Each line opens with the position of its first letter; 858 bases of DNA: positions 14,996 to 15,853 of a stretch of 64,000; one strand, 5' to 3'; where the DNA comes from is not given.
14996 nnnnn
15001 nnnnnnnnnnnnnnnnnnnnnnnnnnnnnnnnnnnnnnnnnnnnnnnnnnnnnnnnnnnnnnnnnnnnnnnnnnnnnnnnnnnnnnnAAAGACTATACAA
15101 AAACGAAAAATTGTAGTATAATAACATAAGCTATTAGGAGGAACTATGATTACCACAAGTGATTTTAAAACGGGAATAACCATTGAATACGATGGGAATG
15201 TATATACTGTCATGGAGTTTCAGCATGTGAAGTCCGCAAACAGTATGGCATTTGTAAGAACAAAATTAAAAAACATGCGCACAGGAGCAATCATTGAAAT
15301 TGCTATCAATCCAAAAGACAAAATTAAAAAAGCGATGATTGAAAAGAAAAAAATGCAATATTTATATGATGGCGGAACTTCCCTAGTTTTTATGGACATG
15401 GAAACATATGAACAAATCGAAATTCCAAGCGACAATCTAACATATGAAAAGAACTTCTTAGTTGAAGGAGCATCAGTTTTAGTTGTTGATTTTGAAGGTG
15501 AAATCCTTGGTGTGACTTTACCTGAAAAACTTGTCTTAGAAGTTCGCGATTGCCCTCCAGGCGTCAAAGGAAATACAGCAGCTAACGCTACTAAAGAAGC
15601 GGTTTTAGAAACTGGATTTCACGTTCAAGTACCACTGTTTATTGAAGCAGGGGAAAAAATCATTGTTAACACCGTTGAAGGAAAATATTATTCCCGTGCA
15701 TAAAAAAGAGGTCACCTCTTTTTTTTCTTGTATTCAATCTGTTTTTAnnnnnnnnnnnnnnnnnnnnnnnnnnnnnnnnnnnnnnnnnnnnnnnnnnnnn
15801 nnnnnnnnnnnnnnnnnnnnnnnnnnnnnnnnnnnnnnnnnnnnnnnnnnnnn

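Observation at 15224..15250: EF-P with Asn at the tip of the modified loop (K-S-A-N-S-M instead of K-P-G-K/R-G)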

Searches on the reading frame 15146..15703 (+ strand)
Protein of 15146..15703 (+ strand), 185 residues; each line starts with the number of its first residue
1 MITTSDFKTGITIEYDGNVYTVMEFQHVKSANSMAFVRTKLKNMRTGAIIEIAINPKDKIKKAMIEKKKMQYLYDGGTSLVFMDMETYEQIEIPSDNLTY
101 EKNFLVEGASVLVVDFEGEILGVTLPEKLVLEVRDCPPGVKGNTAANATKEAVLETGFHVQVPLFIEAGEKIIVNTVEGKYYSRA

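Call 3: search_protein_families(library=pfam, proteins=[window:15146-15700:+])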
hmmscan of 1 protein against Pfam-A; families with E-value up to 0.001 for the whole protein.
window:15146-15700:+ (185 aa): 3 families
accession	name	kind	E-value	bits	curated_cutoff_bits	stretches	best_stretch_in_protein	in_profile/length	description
PF09285.17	Elong-fact-P_C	-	1.8e-24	85.6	25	1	130-184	2-56/56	Elongation factor P, C-terminal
PF08207.18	EFP_N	-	2.3e-21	76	23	1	3-60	1-58/58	Elongation factor P (EF-P) KOW-like domain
PF01132.26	EFP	-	2.6e-18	66.1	27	1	68-120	1-53/54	Elongation factor P (EF-P) OB domain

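Call 4: search_protein_families(library=ncbifam, proteins=[window:15146-15700:+])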
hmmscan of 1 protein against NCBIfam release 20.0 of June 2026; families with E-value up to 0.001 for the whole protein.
window:15146-15700:+ (185 aa): 7 families
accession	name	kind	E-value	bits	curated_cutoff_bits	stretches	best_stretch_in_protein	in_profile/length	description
TIGR00038.1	efp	equivalog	1.1e-68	230.5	185.8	1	2-185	1-184/184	elongation factor P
NF001810.0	PRK00529.1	subfamily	4.7e-67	225.2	161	1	1-185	2-186/187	elongation factor P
NF011175.0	PRK14578.1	equivalog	3.9e-44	150.3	301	1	1-185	1-187/187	elongation factor P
NF003392.1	PRK04542.1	equivalog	5e-36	124.4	216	1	4-185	3-187/187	elongation factor P-like protein EfpL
TIGR02178.1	yeiP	equivalog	1.2e-31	110.3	264.05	1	5-185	3-186/186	elongation factor P-like protein YeiP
NF009090.0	PRK12426.1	equivalog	1.6e-29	102.8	226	1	1-184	1-184/185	elongation factor P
NF003076.0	PRK03999.1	equivalog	4.2e-08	32.9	138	1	5-119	9-122/129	translation initiation factor IF-5A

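Call 5: search_solved_structures(query=window:15146-15700:+, show_alignments=4)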
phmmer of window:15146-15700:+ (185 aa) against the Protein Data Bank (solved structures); distinct sequences matched with E-value up to 0.001: 12.
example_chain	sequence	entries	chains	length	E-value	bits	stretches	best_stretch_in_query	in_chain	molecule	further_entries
6rk3_A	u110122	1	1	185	4e-55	189.2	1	1-184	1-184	Elongation factor P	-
6rji_A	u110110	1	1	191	4.5e-55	189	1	1-184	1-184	Elongation factor P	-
1yby_A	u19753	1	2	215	1.4e-50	174.4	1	1-184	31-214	Translation elongation factor P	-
1ueb_A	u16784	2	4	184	5.2e-41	143.3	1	1-185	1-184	elongation factor P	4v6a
6s8z_A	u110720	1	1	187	1.1e-40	142.3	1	1-184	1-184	Elongation factor P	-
5j3b_A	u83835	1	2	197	4.6e-31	110.9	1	3-185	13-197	Elongation factor P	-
3tre_A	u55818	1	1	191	7.2e-31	110.3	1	3-185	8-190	Elongation factor P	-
6enj_w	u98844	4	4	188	2e-30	108.9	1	4-184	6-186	Elongation factor P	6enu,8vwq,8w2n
3a5z_B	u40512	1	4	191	2.1e-30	108.8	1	4-184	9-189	Elongation factor P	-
3oyy_A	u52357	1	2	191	2.4e-23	85.8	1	2-184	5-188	Elongation factor P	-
6j7m_M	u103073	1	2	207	3.2e-23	85.4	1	2-184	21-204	Elongation factor P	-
8s8u_A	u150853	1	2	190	1.6e-22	83.1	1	5-185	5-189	Elongation factor P-like protein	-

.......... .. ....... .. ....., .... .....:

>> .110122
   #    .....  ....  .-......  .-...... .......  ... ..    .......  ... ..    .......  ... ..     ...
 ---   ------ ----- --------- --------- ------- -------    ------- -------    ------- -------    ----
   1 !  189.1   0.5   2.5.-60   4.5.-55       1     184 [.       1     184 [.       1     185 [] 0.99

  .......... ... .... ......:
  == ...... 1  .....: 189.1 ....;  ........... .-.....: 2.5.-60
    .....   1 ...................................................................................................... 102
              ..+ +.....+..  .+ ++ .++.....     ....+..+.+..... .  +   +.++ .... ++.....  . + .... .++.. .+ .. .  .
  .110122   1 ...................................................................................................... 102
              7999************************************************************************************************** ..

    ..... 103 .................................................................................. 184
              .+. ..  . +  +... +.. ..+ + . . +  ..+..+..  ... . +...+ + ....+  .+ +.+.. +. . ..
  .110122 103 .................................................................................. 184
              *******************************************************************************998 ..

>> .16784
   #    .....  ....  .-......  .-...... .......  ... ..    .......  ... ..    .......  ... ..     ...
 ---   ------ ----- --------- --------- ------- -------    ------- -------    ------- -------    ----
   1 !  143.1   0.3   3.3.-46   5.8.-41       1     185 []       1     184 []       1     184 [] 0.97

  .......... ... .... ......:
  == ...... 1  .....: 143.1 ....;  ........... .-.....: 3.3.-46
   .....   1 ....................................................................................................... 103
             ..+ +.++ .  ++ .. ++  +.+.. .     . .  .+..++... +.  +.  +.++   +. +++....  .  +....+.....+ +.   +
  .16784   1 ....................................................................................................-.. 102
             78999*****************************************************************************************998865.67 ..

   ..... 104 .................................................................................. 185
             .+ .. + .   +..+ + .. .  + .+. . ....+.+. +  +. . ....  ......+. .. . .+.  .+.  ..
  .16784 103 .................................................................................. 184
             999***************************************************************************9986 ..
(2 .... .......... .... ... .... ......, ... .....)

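Call 6: find_homologous_proteins(query=window:15146-15700:+)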
Query window:15146-15700:+ (185 aa): 7952 proteins with E <= 0.001 among 8000 candidates; the best 120 are listed.
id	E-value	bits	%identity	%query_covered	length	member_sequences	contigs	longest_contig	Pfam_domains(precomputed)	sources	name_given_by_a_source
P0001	1.2e-112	391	97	100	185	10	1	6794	PF09285.18,PF01132.28,PF08207.19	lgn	-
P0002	9.2e-88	310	75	100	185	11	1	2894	PF09285.18,PF01132.28,PF08207.19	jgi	-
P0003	1.9e-81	290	70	100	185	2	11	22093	PF09285.18,PF01132.28,PF08207.19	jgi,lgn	jgi:elongation factor P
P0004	5.5e-81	288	68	100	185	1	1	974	PF09285.18,PF01132.28,PF08207.19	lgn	-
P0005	4.5e-80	285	69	100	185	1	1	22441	PF09285.18,PF01132.28,PF08207.19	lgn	-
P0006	6.0e-80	285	66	100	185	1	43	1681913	PF09285.18,PF01132.28,PF08207.19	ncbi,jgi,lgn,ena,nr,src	ncbi:MAG TPA: elongation factor P [Acholeplasmataceae bacterium]|nr:elongation factor P [Acholeplasm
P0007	1.1e-79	284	66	100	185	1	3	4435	PF09285.18,PF01132.28,PF08207.19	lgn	-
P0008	2.4e-79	283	69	100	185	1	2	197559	PF09285.18,PF01132.28,PF08207.19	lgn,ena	-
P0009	5.1e-79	282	67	100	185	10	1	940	PF09285.18,PF01132.28,PF08207.19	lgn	-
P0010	6.7e-79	281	69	100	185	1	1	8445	PF09285.18,PF01132.28,PF08207.19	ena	-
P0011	2.8e-78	279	67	100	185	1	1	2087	PF09285.18,PF01132.28,PF08207.19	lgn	-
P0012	9.6e-78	278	66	100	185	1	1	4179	PF09285.18,PF01132.28,PF08207.19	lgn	-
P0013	1.1e-77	277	68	100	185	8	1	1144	PF09285.18,PF01132.28,PF08207.19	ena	-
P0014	1.6e-77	277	64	100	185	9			PF09285.18,PF01132.28,PF08207.19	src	-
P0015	2.7e-77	276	67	100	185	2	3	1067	PF09285.18,PF01132.28,PF08207.19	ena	-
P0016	5.1e-77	275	67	100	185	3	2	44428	PF09285.18,PF01132.28,PF08207.19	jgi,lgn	jgi:elongation factor P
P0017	9.1e-77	274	66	100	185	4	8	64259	PF09285.18,PF01132.28,PF08207.19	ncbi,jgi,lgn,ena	jgi:elongation factor P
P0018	1.4e-76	274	68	100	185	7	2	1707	PF09285.18,PF01132.28,PF08207.19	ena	-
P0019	1.4e-76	274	65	100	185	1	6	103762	PF09285.18,PF01132.28,PF08207.19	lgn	-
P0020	1.7e-76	274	65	100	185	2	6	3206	PF09285.18,PF01132.28,PF08207.19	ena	-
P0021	2.0e-76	273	65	100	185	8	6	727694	PF09285.18,PF01132.28,PF08207.19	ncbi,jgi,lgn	ncbi:MAG: elongation factor P [Bacilli bacterium]|jgi:elongation factor P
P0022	4.5e-76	272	65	100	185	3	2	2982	PF09285.18,PF01132.28,PF08207.19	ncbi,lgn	-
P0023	5.1e-76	272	67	100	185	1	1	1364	PF09285.18,PF01132.28,PF08207.19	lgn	-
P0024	5.2e-76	272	65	100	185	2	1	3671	PF09285.18,PF01132.28,PF08207.19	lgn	-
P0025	6.1e-76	272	66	100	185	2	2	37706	PF09285.18,PF01132.28,PF08207.19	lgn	-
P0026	7.1e-76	271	68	100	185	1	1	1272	PF09285.18,PF01132.28,PF08207.19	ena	-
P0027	7.6e-76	271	66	100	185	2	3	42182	PF09285.18,PF01132.28,PF08207.19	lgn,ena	-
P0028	1.1e-75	271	66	100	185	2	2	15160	PF09285.18,PF01132.28,PF08207.19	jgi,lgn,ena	-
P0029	3.0e-75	269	64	100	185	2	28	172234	PF09285.18,PF01132.28,PF08207.19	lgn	-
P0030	3.1e-75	269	64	100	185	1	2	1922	PF09285.18,PF01132.28,PF08207.19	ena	-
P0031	4.9e-75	269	65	100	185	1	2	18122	PF09285.18,PF01132.28,PF08207.19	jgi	-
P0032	5.2e-75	269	65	100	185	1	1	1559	PF09285.18,PF01132.28,PF08207.19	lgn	-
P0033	7.3e-75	268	61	100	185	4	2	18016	PF09285.18,PF01132.28,PF08207.19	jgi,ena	-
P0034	8.6e-75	268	66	100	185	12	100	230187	PF09285.18,PF01132.28,PF08207.19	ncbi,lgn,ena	-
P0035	9.8e-75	268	66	100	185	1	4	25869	PF09285.18,PF01132.28,PF08207.19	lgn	-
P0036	1.4e-74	267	65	100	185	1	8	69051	PF09285.18,PF01132.28,PF08207.19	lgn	-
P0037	2.5e-74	266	64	100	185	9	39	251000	PF09285.18,PF01132.28,PF08207.19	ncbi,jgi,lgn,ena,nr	ncbi:MAG: elongation factor P [Acholeplasmataceae bacterium]|nr:elongation factor P [Acholeplasmatac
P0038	4.5e-74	266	62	100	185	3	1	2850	PF09285.18,PF01132.28,PF08207.19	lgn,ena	-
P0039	8.3e-74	265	64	100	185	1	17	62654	PF09285.18,PF01132.28,PF08207.19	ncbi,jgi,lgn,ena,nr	ncbi:MAG: elongation factor P [Bacilli bacterium]|jgi:elongation factor P|nr:elongation factor P [Ba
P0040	1.1e-73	264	63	100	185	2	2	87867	PF09285.18,PF01132.28,PF08207.19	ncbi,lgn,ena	-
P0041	2.6e-73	263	66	100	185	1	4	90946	PF09285.18,PF01132.28,PF08207.19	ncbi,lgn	-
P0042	3.5e-73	263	63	100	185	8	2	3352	PF09285.18,PF01132.28,PF08207.19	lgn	-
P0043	5.0e-73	262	63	100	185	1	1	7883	PF09285.18,PF01132.28,PF08207.19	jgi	jgi:elongation factor P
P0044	5.4e-73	262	65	100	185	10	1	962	PF09285.18,PF01132.28,PF08207.19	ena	-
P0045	8.2e-73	262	62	100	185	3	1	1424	PF09285.18,PF01132.28,PF08207.19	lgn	-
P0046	1.8e-72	260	63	100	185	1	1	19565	PF09285.18,PF01132.28,PF08207.19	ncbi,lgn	-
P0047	1.8e-72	260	64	100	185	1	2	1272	PF09285.18,PF01132.28,PF08207.19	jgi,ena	-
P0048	2.1e-72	260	62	100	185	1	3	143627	PF09285.18,PF01132.28,PF08207.19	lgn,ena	-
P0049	2.6e-72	260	61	100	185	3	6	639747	PF09285.18,PF01132.28,PF08207.19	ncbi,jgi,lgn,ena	ncbi:MAG: elongation factor P [Bacilli bacterium]|jgi:elongation factor P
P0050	3.5e-72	259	62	100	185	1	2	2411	PF09285.18,PF01132.28,PF08207.19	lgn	-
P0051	5.1e-72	259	61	100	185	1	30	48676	PF09285.18,PF01132.28,PF08207.19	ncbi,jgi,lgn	ncbi:MAG TPA: elongation factor P [Bacilli bacterium]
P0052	5.8e-72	259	63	100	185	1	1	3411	PF09285.18,PF01132.28,PF08207.19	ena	-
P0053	1.7e-71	257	60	100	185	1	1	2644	PF09285.18,PF01132.28,PF08207.19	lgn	-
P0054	1.8e-70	254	63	100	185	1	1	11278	PF09285.18,PF01132.28,PF08207.19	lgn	-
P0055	2.1e-70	254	60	100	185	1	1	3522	PF09285.18,PF01132.28,PF08207.19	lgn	-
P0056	2.1e-70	254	62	100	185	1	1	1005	PF09285.18,PF01132.28,PF08207.19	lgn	-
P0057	5.3e-70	252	59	100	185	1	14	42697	PF09285.18,PF01132.28,PF08207.19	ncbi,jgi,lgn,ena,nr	ncbi:MAG: elongation factor P [Bacilli bacterium]|nr:elongation factor P [Bacilli bacterium]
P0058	5.7e-70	252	63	100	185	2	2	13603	PF09285.18,PF01132.28,PF08207.19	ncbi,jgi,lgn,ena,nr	ncbi:MAG: elongation factor P [Bacilli bacterium]|nr:elongation factor P [Bacilli bacterium]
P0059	6.6e-70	252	58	100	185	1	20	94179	PF09285.18,PF01132.28,PF08207.19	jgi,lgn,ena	jgi:elongation factor P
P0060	9.4e-70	252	61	100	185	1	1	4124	PF09285.18,PF01132.28,PF08207.19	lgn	-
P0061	1.8e-69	251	63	100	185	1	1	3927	PF09285.18,PF01132.28,PF08207.19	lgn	-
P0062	1.1e-68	248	61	100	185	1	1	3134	PF09285.18,PF01132.28,PF08207.19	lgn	-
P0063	3.2e-68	247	59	100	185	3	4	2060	PF09285.18,PF01132.28,PF08207.19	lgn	-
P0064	3.7e-68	246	64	94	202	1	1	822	PF09285.18,PF01132.28,PF08207.19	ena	-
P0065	6.0e-68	246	62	100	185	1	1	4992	PF09285.18,PF01132.28,PF08207.19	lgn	-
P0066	6.1e-68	246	62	100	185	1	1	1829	PF09285.18,PF01132.28,PF08207.19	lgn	-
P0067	8.3e-68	245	61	100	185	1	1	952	PF09285.18,PF01132.28,PF08207.19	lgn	-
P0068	2.1e-67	244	60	100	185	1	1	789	PF09285.18,PF01132.28,PF08207.19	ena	-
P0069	2.3e-67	244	62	100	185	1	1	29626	PF09285.18,PF01132.28,PF08207.19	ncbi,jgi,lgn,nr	ncbi:MAG: elongation factor P [Bacilli bacterium]|jgi:elongation factor P|nr:elongation factor P [Ba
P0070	3.2e-67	243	58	100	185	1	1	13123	PF09285.18,PF01132.28,PF08207.19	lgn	-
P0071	3.9e-67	243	62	100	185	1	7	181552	PF09285.18,PF01132.28,PF08207.19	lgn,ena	-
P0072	8.7e-67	242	59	100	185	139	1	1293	PF09285.18,PF01132.28,PF08207.19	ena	-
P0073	1.0e-66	242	62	100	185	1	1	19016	PF09285.18,PF01132.28,PF08207.19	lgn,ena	-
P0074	1.4e-66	241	61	100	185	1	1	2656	PF09285.18,PF01132.28,PF08207.19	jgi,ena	-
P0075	1.6e-66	241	61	100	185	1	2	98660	PF09285.18,PF01132.28,PF08207.19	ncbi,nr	ncbi:elongation factor P [Bacilli bacterium PM5-3]|nr:elongation factor P [Bacilli bacterium PM5-3] 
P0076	2.6e-66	240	61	100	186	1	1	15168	PF09285.18,PF01132.28,PF08207.19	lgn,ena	-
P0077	2.7e-66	240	59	100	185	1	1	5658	PF09285.18,PF01132.28,PF08207.19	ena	-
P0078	3.3e-66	240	61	100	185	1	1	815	PF09285.18,PF01132.28,PF08207.19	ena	-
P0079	4.7e-66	240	61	100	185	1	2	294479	PF09285.18,PF01132.28,PF08207.19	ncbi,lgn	-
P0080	4.9e-66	239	59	100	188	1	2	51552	PF09285.18,PF01132.28,PF08207.19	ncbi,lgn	-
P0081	5.8e-66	239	61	100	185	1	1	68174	PF09285.18,PF01132.28,PF08207.19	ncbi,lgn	ncbi:MAG: elongation factor P [Bacilli bacterium]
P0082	6.4e-66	239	59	100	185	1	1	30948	PF09285.18,PF01132.28,PF08207.19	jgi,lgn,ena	-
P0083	7.2e-66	239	57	100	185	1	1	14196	PF09285.18,PF01132.28,PF08207.19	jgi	-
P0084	8.0e-66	239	59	100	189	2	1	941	PF09285.18,PF01132.28,PF08207.19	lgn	-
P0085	8.0e-66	239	60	100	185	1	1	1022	PF09285.18,PF01132.28,PF08207.19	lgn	-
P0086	1.3e-65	238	58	100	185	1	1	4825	PF09285.18,PF01132.28,PF08207.19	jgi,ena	-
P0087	1.4e-65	238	59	100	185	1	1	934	PF09285.18,PF01132.28,PF08207.19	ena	-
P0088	2.1e-65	237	59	100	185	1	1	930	PF09285.18,PF01132.28,PF08207.19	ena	-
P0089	2.4e-65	237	56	100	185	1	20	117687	PF09285.18,PF01132.28,PF08207.19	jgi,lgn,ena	-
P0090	3.0e-65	237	58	100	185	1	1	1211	PF09285.18,PF01132.28,PF08207.19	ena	-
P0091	3.1e-65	237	58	100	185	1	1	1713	PF09285.18,PF01132.28,PF08207.19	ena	-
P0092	3.1e-65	237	59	100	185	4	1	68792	PF09285.18,PF01132.28,PF08207.19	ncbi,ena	-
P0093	3.3e-65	237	61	100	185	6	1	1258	PF09285.18,PF01132.28,PF08207.19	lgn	-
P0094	3.6e-65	237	61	100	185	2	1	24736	PF09285.18,PF01132.28,PF08207.19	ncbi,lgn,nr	ncbi:MAG: elongation factor P [Bacilli bacterium]|nr:elongation factor P [Bacilli bacterium]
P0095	4.3e-65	236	57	100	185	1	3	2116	PF09285.18,PF01132.28,PF08207.19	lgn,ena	-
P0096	5.0e-65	236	57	100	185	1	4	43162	PF09285.18,PF01132.28,PF08207.19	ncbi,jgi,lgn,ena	-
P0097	5.0e-65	236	58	100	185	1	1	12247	PF09285.18,PF01132.28,PF08207.19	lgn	-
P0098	5.6e-65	236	59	100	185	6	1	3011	PF09285.18,PF01132.28,PF08207.19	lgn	-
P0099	5.8e-65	236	59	100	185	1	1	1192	PF09285.18,PF01132.28,PF08207.19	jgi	-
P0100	7.4e-65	236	59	100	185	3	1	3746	PF09285.18,PF01132.28,PF08207.19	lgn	-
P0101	7.4e-65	236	57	100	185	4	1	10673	PF09285.18,PF01132.28,PF08207.19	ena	-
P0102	8.2e-65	235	59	100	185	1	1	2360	PF09285.18,PF01132.28,PF08207.19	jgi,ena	-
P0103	8.9e-65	235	58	100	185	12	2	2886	PF09285.18,PF01132.28,PF08207.19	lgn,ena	-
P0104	1.0e-64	235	59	100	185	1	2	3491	PF09285.18,PF01132.28,PF08207.19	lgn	-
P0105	1.1e-64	235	57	100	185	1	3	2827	PF09285.18,PF01132.28,PF08207.19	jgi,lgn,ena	-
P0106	1.3e-64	235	59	100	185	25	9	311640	PF09285.18,PF01132.28,PF08207.19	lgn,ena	-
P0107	1.3e-64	235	58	100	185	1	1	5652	PF09285.18,PF01132.28,PF08207.19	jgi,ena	-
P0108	1.4e-64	235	57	100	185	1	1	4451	PF09285.18,PF01132.28,PF08207.19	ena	-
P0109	1.5e-64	235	57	100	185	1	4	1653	PF09285.18,PF01132.28,PF08207.19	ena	-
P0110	1.5e-64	235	59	100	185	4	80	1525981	PF09285.18,PF01132.28,PF08207.19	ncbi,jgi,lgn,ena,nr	ncbi:MAG: elongation factor P [Bacilli bacterium]|jgi:elongation factor P|nr:elongation factor P [Ac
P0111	1.6e-64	235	58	100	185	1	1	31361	PF09285.18,PF01132.28,PF08207.19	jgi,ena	-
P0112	1.7e-64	234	58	100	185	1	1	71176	PF09285.18,PF01132.28,PF08207.19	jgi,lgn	jgi:elongation factor P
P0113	1.9e-64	234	60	100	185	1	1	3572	PF09285.18,PF01132.28,PF08207.19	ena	-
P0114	1.9e-64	234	59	100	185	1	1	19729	PF09285.18,PF01132.28,PF08207.19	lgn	-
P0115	1.9e-64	234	56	100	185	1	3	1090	PF09285.18,PF01132.28,PF08207.19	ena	-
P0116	2.1e-64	234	58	100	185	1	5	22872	PF09285.18,PF01132.28,PF08207.19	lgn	-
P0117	2.6e-64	234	57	100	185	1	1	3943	PF09285.18,PF01132.28,PF08207.19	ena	-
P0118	3.2e-64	234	60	100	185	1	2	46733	PF09285.18,PF01132.28,PF08207.19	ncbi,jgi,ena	ncbi:MAG: elongation factor P [Acholeplasmataceae bacterium]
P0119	3.4e-64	233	58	100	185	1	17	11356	PF09285.18,PF01132.28,PF08207.19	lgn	-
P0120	4.7e-64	233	56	100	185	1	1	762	PF09285.18,PF01132.28,PF08207.19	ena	-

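Call 27: find_encoding_contigs(protein=window:15146-15703:+, flank=10000, max_places=6)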
Protein window:15146-15703:+ (185 aa): 1 contig read that carries it; 1 place shown.
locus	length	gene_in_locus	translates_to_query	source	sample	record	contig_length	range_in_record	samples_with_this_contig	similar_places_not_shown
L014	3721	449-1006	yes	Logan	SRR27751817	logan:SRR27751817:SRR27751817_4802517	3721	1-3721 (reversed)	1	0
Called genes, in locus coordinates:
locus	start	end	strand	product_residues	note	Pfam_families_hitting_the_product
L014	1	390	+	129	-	?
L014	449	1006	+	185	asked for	PF08207:EFP_N, PF01132:EFP, PF09285:Elong-fact-P_C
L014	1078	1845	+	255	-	PF03309:Pan_kinase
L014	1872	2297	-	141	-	PF13673:Acetyltransf_10, PF00583:Acetyltransf_1, PF13508:Acetyltransf_7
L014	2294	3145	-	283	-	PF02673:BacA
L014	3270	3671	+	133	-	-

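Call 73: fold_search(model_id=the predicted structure, library=pdb)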
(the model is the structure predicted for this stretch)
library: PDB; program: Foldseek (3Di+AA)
matches with E <= 10: 823; with E <= 0.001: 68
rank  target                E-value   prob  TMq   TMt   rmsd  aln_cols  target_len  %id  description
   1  9a6x_B                8.8e-23  1.00  0.88  0.88   2.8       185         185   47  Integrative model of PTAS-EFP by crosslinking MS and deep learning (released 2024-09-18)
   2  6rji                  1.5e-20  1.00  0.69  0.71   4.7       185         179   47  X-ray structure of the elongation factor P of S. aureus (released 2020-04-01)
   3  1ueb_A                2.7e-20  1.00  0.83  0.83   3.5       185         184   42  Crystal structure of translation elongation factor P from Thermus thermophilus HB8 (released 2004-05-25)
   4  1ueb_B                1.5e-19  1.00  0.83  0.86   2.8       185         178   40  Crystal structure of translation elongation factor P from Thermus thermophilus HB8 (released 2004-05-25)
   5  6rk3_MODEL_1_A        1.5e-19  1.00  0.84  0.84   3.1       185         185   49  Solution structure of the ribosome Elongation Factor P (EF-P) from Staphylococcus aureus (released 2020-03-11)
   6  1yby_A                7.1e-19  1.00  0.73  0.77   4.0       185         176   44  Conserved hypothetical protein Cth-95 from Clostridium thermocellum (released 2005-02-01)
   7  6s8z                  8.3e-19  1.00  0.91  0.91   2.5       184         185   42  Elongation Factor P from Corynebacterium glutamicum (released 2020-02-26)
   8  1yby_B                2.0e-18  1.00  0.64  0.66   6.7       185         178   45  Conserved hypothetical protein Cth-95 from Clostridium thermocellum (released 2005-02-01)
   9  5j3b_B                8.3e-18  1.00  0.84  0.86   2.5       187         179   34  Structure of translation elongation factor P from Acinetobacter baumannii (released 2016-05-04)
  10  4v6a_AV               9.7e-18  1.00  0.75  0.78   3.4       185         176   39  Structure of EF-P bound to the 70S ribosome. (released 2014-07-09)
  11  3a5z_D                1.1e-17  1.00  0.79  0.83   2.7       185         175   33  Crystal structure of Escherichia coli GenX in complex with elongation factor P (released 2010-08-25)
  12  5j3b_A                1.7e-17  1.00  0.78  0.80   2.9       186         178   34  Structure of translation elongation factor P from Acinetobacter baumannii (released 2016-05-04)
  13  3oyy_B                1.5e-15  1.00  0.82  0.82   3.7       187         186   30  Structure of Pseudomonas aeruginosa elongation factor P (released 2011-03-09)
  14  8s8u_B                2.6e-15  1.00  0.69  0.68   4.8       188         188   26  Escherichia coli translation elongation factor P like protein (EfpL) (released 2024-10-09)
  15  6enj_w                2.7e-15  1.00  0.79  0.78   3.5       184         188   35  Polyproline-stalled ribosome in the presence of A+P site tRNA and elongation-factor P (EF-P) (released 2017-11-22)
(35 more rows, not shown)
